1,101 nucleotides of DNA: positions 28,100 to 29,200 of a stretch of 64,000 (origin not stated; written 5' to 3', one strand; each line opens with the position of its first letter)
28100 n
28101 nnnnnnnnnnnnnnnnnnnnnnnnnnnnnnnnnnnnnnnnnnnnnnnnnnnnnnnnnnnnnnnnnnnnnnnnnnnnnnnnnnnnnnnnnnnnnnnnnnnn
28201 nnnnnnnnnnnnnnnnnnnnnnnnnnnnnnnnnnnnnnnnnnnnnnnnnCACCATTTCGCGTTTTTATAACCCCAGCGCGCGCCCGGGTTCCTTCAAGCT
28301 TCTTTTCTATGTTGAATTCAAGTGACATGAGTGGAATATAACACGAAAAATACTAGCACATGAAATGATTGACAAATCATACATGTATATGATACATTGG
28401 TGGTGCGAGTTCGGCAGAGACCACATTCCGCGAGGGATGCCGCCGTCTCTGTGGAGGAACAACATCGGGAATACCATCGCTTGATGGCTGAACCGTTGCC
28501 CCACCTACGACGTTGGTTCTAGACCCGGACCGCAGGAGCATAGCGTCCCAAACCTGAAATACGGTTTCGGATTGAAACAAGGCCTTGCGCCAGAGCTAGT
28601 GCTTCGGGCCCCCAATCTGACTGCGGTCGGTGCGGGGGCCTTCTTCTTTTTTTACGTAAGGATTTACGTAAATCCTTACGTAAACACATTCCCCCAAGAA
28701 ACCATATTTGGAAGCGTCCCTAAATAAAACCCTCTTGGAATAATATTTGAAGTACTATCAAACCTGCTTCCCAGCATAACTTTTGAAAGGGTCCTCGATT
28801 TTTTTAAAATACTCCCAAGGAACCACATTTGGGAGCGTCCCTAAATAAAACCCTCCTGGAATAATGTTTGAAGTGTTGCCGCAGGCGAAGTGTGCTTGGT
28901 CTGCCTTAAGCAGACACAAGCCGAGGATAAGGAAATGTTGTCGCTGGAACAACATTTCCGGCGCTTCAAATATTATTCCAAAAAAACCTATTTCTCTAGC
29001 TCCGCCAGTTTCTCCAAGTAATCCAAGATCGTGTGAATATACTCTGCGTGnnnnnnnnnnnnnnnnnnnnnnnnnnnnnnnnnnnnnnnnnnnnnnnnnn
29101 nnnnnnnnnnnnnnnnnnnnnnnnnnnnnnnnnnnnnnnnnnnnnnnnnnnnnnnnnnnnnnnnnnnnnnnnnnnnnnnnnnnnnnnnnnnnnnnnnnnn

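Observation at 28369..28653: Candidate approximately 250-nt structured ncRNA with a consensus promoter and intrinsic terminator in the tgt-GH15 intergenic region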

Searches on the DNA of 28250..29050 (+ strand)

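Call 4: search_rna_families(source=window, start=28250, end=29050, threshold=evalue, max_evalue=10, show_alignments=4)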
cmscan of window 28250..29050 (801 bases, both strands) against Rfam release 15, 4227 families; matches with E-value up to 10: 7.
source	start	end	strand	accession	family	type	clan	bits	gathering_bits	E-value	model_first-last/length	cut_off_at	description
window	28699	28781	+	RF02282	TtnuCD5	Gene; snRNA; snoRNA; CD-box;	-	19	70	8.1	1-77/77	no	Tetrahymena snoRNA TtnuCD5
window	28651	28684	+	RF04161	mir-3688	Gene; miRNA;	-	17.8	84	1.4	1-88/88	no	mir-3688 microRNA precursor family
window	28651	28684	-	RF04161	mir-3688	Gene; miRNA;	-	17.8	84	1.4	1-88/88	no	mir-3688 microRNA precursor family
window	28606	28650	+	RF00489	ctRNA_p42d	Gene; antisense;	-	16.7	50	1.5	5-44/46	no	ctRNA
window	28564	28578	-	RF01315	CRISPR-DR2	Gene; CRISPR;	CL00014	15.9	37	9.2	1-30/30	no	CRISPR RNA direct repeat element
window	28684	28751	-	RF00697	mir-186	Gene; miRNA;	-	15.8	70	6.7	1-82/82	no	mir-186 microRNA precursor family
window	28582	28653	+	RF00236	ctRNA_pGA1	Gene; antisense;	-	15.7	45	2.7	1-79/79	no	ctRNA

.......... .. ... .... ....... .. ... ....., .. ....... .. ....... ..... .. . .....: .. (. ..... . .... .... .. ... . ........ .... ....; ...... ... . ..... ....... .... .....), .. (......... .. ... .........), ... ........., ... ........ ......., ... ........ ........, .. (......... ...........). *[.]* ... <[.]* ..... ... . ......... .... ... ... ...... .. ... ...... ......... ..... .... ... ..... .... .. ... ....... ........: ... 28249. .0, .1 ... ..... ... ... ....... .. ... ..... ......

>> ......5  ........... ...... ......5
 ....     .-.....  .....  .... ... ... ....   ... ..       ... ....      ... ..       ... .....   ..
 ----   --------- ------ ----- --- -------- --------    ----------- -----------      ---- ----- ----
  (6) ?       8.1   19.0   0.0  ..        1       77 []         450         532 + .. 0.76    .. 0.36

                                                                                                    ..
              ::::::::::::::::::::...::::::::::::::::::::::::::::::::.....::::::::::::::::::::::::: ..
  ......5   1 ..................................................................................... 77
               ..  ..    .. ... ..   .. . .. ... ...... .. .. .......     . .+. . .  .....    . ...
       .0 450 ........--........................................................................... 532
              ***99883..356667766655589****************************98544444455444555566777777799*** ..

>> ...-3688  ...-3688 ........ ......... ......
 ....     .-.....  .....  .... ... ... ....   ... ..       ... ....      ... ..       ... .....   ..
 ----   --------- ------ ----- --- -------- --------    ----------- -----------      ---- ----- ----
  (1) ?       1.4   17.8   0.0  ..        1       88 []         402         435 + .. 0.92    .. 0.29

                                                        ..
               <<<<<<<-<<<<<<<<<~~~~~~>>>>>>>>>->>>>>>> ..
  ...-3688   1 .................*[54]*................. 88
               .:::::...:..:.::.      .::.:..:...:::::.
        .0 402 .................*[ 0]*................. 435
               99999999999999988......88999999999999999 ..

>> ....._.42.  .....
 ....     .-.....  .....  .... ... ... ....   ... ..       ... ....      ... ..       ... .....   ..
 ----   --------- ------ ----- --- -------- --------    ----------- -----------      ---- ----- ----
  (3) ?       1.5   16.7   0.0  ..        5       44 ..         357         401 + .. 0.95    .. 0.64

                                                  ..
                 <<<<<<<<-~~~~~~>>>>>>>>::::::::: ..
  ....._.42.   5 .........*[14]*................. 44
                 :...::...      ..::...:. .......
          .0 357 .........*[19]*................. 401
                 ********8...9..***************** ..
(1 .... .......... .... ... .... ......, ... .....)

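Call 23: search_dna_similar(query=window:28376-28990:+, collection=phages, mode=distant, max_evalue=1)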
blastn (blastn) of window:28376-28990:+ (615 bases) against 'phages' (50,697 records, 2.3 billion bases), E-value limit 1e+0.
Records with a match: 1; places in all: 1; records where one place covers at least 80% of the query: 0.
Best place of each record, by identity: 80-90% 1.
By first word of the organism name: Microvirus 1.
By host as written in the record: Marmota flaviventris 1.
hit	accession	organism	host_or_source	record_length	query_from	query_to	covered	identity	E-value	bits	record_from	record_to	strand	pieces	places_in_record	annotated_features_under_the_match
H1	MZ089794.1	Microvirus mar48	Marmota flaviventris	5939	552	584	5%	87.9%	2e-1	43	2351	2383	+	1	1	DNA pilot protein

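Call 24: search_dna_similar(query=window:28376-28990:+, collection=plasmids, mode=distant, max_evalue=1)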
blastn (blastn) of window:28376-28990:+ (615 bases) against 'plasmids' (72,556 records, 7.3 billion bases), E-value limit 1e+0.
No match.
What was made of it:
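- Tried and rejected: blastn against phages and plasmids gave nothing (calls 23, 24).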

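Call 56: search_rna_families(source=window, start=28395, end=28655, threshold=evalue, max_evalue=10, show_alignments=3)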
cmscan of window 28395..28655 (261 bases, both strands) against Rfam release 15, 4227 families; matches with E-value up to 10: 6.
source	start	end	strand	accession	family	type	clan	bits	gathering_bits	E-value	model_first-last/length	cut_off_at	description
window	28606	28650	+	RF00489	ctRNA_p42d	Gene; antisense;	-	16.7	50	0.49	5-44/46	no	ctRNA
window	28564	28578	-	RF01315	CRISPR-DR2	Gene; CRISPR;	CL00014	15.9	37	3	1-30/30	no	CRISPR RNA direct repeat element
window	28582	28653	+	RF00236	ctRNA_pGA1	Gene; antisense;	-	15.7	45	0.87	1-79/79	no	ctRNA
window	28545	28578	-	RF01373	CRISPR-DR60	Gene; CRISPR;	-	14.7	45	7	1-37/37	no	CRISPR RNA direct repeat element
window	28535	28578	+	RF01322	CRISPR-DR9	Gene; CRISPR;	-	13.3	45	4.1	1-37/37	no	CRISPR RNA direct repeat element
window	28472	28536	+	RF02288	TtnuCD11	Gene; snRNA; snoRNA; CD-box;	-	9.8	70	8.5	1-74/74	no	Tetrahymena snoRNA TtnuCD11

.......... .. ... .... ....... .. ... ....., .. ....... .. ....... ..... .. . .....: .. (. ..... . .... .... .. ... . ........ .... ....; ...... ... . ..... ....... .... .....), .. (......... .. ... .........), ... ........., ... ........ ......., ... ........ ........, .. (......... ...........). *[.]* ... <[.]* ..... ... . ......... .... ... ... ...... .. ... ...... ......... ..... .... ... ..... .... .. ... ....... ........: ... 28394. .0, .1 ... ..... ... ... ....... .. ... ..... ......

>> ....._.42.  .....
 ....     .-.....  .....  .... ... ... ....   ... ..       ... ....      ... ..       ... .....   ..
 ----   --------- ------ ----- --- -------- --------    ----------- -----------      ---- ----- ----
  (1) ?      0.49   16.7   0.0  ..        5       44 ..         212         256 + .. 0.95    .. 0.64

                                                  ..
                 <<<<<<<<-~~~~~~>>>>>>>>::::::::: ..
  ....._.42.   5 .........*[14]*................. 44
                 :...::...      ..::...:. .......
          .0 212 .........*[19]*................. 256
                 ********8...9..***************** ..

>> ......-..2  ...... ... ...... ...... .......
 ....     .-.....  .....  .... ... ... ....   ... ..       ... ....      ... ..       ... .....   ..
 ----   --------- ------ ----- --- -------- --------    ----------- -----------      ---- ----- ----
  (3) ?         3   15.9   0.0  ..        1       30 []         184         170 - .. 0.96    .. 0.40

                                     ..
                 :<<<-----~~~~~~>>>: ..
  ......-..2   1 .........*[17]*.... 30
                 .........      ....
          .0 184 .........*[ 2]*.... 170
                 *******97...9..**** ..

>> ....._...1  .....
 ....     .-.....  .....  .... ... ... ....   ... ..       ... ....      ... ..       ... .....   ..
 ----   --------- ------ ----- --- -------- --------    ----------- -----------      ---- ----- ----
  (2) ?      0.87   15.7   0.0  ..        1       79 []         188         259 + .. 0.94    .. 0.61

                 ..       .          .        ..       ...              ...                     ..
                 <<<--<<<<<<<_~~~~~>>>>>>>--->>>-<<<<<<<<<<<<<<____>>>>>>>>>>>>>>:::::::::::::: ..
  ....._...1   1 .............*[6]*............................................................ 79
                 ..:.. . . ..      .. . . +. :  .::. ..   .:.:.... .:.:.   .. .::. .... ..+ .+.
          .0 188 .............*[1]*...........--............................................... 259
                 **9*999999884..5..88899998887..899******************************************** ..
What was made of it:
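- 28606..28653 (+): Intrinsic terminator: an 8-bp G+C stem with an inner hairpin (28606-28641), followed by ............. (28641-28653). Weak Rfam look-alikes to ctRNA terminators only (E 0.5-0.9, far below gathering; calls 4, 56).
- On Riboswitch / cis-regulatory leader: No aptamer hit (calls 4, 56).
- No match to any riboswitch aptamer in Rfam, even at E <= 10 (calls 4, 56). No preQ1 or other riboswitch hit on either strand (calls 4, 56).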

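Call 80: build_rna_model(alignment_id=A1, structure=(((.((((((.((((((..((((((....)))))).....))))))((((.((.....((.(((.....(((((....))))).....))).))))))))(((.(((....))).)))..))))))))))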
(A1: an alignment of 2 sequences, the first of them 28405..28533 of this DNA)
Model R1 built from alignment A1 (2 sequences, 129 columns); structure: as given.
model positions 129; base pairs 43; branch points 2; effective number of sequences 0.58; information 0.59 bits per position. Calibrated on 0.2 Mb of random sequence (short: E-values are rough).
structure used (alignment columns):
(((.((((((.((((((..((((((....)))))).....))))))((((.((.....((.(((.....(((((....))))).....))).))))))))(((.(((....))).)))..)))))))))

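Call 82: search_with_rna_model(model_id=R1, sources=[window, L004, L005, L006, L007, L008, L009, L010, L011, L012, L013, L014, L015, L029, L031, L033, L037, L038, L040, L041, L042, L048, L084, L085, L087, L088, L089, L090, L091, L092, L093, L094, L095, L096, L097, L098, L099, L100, L101, L102, L103, L104, L105, L106, L107, L108, L109, L110, L111, L112, L113, L114, L115, L116, L117, L118, L119, L120, L121, L122, L123, L124, L125, L126, L127, L128, L129, L130, L131, L132, L133, L134, L135, L136, L137, L138, L139, L140, L141, L142, L143, L144, L145, L146, L147, L148, L149, L150, L151, L152, L153, L154, L155, L156, L157, L158, L159, L160], max_evalue=10)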
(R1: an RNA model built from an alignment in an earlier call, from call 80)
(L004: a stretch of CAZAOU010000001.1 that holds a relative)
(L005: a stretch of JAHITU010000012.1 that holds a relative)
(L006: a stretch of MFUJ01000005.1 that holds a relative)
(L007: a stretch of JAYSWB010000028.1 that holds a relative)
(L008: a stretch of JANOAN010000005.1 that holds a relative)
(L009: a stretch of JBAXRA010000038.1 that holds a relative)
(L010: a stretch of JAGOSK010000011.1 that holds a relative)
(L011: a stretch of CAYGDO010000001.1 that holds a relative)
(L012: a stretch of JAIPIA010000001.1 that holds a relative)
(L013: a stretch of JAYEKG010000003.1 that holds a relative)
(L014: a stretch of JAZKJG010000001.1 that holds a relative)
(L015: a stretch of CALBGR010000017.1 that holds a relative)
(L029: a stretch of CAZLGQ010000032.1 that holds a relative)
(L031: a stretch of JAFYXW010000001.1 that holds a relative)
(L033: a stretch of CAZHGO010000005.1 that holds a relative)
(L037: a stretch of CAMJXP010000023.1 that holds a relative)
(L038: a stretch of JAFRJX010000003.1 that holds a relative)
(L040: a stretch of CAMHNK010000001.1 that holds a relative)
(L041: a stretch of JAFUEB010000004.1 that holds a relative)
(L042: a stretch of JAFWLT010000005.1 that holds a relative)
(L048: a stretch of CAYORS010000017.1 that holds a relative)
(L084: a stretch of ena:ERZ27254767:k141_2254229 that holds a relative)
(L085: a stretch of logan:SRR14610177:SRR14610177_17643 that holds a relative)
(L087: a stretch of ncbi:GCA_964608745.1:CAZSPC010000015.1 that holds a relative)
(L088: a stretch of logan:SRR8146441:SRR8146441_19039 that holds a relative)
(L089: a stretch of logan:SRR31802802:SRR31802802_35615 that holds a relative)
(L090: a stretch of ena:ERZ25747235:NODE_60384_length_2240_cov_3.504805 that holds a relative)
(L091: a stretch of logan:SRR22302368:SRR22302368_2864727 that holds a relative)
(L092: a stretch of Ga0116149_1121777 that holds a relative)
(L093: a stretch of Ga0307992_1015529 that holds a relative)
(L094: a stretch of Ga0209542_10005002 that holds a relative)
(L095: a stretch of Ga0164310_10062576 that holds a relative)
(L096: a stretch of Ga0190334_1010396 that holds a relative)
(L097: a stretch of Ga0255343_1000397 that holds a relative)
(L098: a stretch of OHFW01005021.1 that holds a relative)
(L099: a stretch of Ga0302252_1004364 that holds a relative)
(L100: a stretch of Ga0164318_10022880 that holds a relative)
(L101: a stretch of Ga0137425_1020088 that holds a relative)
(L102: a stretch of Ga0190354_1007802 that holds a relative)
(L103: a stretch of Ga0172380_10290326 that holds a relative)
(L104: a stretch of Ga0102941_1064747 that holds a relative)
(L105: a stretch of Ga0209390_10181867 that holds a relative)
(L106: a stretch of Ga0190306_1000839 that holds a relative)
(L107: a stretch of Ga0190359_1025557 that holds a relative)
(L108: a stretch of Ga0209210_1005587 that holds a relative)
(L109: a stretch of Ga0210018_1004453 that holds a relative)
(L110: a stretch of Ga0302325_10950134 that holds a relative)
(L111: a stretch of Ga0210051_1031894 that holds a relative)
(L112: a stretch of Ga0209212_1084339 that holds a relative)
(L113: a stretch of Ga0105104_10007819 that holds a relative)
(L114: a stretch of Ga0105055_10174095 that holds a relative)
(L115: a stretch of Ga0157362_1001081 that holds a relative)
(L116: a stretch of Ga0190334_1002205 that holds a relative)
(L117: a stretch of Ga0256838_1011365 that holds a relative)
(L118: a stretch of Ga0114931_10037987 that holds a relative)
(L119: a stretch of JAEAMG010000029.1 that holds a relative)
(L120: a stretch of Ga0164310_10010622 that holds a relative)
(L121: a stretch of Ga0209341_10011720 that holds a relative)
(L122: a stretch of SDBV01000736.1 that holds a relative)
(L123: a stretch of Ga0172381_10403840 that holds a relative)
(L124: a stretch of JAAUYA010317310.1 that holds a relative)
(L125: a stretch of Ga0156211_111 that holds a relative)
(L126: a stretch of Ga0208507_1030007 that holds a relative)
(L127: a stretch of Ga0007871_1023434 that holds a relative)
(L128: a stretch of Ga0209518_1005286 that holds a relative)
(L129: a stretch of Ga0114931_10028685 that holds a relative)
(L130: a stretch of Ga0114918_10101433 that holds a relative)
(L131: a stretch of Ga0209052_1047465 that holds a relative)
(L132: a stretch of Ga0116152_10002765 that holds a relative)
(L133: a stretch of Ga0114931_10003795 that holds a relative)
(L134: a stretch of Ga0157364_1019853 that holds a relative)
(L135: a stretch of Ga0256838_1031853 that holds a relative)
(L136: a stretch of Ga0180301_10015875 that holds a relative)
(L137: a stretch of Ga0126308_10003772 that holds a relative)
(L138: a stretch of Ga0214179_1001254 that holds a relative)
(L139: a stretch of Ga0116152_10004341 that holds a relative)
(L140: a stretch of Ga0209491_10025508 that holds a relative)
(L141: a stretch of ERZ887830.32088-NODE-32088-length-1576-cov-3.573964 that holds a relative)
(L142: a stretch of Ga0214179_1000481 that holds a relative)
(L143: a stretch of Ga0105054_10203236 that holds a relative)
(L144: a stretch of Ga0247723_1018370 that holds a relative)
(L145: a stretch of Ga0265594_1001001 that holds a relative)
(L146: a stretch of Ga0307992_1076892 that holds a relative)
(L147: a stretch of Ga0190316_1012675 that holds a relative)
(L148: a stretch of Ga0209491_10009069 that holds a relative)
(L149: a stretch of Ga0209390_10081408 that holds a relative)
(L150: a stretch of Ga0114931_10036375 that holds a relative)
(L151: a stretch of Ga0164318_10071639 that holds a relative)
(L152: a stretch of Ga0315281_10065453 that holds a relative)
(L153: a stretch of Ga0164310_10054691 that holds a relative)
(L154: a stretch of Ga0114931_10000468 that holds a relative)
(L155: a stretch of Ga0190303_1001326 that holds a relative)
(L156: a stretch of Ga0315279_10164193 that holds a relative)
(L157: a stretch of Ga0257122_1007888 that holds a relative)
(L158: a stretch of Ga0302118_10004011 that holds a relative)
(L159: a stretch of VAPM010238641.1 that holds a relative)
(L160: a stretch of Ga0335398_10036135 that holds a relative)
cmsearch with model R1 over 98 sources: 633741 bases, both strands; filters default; matches with E-value up to 10: 1.
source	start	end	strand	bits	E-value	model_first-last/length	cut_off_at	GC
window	28405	28533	+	162.4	5.4e-32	1-129/129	no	0.6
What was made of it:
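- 28405..28533 (+): Predicted 5' domain: a four-way junction. The closing helix is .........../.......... The arms are a hairpin with a GCGA (GNRA) tetraloop, a long irregular hairpin capped by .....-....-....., and a short hairpin. The start at about 28405 is inferred from the -10 position and is not measured. A covariance model (CM) of this domain finds only itself in 634 kb (calls 80, 82).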

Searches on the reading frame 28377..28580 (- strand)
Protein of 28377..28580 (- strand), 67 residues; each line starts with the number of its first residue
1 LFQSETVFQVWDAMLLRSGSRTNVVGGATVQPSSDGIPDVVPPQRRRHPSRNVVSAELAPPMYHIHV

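Call 26: search_protein_families(library=pfam, max_evalue=1, proteins=[window:28377-28580:-])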
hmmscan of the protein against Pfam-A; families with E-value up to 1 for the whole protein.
window:28377-28580:- (67 aa): 0 families

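Call 27: find_related_loci(query=window:28377-28580:-, collection=viral_contigs, flank=3000)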
Query window:28377-28580:- (67 aa) in viral_contigs; peptide patterns used: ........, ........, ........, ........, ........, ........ (x = any residue, [..] = any of these).
36 stretches matched a pattern, but none encodes a relative of the query by tblastn (E <= 1e-3).

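Call 28: find_related_loci(query=window:28377-28580:-, collection=metagenome_contigs, flank=5000)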
Query window:28377-28580:- (67 aa) in metagenome_contigs; peptide patterns used: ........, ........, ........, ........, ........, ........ (x = any residue, [..] = any of these).
569 stretches matched a pattern, but none encodes a relative of the query by tblastn (E <= 1e-3).

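Call 29: find_homologous_proteins(query=window:28377-28580:-, max_evalue=10)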
Query window:28377-28580:-: no candidate shares three 5-residue words with the query. No homologue found.

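Call 57: search_protein_representatives(protein=window:28380-28580:-)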
Query: 67 residues. Proteins with E-value up to 0.001 (for the whole library): 2; up to 1e-10: 0; up to 1e-30: 0. The best 2 are listed.
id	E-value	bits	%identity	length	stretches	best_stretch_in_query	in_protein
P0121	3.8e-06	42.9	-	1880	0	-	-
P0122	2.3e-04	37.3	53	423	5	27-45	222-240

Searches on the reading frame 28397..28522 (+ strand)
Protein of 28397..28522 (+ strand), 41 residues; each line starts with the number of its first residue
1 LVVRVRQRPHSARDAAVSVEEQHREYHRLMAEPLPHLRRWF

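Call 26: search_protein_families(library=pfam, max_evalue=1, proteins=[window:28397-28522:+])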
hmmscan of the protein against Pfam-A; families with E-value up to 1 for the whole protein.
window:28397-28522:+ (41 aa): 3 families
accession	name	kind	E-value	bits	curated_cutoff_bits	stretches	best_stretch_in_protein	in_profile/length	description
PF08331.15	QueG_DUF1730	-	0.035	14.4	25.1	1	11-40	32-61/77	Epoxyqueuosine reductase QueG, DUF1730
PF07290.17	YqiJ_OB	-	0.22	12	25.4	1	14-34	19-39/64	Inner membrane protein YqiJ, OB-fold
PF18035.6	Bap31_Bap29_C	-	0.25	11.8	30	1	20-32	25-37/52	Bap31/Bap29 cytoplasmic coiled-coil domain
